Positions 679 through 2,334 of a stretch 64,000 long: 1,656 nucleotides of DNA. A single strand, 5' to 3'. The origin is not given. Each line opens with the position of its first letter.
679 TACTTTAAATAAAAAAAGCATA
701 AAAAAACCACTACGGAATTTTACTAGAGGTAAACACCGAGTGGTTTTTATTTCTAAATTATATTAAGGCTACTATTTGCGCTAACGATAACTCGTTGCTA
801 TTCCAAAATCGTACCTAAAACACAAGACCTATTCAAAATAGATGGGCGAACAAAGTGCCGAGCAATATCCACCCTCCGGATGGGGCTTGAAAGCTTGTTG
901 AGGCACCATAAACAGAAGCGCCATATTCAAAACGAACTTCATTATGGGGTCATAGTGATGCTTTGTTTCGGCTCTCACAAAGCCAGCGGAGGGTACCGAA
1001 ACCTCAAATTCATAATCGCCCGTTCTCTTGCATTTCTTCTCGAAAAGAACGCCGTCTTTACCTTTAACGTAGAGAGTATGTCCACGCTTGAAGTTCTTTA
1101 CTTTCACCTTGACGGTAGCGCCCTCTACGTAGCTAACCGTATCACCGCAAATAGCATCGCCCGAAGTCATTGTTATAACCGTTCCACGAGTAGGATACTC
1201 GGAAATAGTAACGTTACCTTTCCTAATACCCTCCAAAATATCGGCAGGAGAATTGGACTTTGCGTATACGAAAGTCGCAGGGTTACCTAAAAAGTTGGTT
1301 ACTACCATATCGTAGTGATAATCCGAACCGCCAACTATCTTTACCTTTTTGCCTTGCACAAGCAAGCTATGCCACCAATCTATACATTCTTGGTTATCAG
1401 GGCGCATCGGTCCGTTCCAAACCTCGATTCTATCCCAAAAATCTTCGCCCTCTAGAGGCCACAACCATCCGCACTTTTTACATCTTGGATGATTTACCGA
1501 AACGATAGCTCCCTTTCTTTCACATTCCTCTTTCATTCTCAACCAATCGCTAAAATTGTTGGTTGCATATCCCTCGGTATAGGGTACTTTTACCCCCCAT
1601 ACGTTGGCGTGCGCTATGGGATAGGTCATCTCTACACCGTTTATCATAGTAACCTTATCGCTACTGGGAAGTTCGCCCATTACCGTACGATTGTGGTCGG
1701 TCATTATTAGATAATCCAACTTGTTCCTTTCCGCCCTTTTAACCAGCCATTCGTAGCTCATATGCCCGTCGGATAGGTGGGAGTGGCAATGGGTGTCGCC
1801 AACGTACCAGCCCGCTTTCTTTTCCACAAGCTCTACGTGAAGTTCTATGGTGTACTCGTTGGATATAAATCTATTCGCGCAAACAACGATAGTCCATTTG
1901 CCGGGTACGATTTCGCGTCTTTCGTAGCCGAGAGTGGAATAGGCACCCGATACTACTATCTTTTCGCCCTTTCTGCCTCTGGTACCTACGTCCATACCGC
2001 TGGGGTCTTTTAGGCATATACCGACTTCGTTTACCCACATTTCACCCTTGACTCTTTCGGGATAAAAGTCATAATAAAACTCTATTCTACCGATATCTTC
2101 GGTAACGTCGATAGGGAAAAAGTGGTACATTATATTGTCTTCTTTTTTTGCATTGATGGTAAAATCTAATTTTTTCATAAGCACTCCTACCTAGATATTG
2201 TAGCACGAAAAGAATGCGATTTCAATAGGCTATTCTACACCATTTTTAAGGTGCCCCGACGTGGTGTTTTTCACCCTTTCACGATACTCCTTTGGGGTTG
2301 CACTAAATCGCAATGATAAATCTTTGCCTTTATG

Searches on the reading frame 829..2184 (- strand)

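Call 26: search_protein_families(library=pfam, proteins=[window:829-2184:-], max_evalue=0.001)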
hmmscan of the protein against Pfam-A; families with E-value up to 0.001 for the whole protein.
window:829-2184:- (451 aa): 1 family
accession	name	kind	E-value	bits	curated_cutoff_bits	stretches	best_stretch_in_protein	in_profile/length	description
PF02811.25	PHP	-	1.9e-05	25.5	26.4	1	130-167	1-40/164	PHP domain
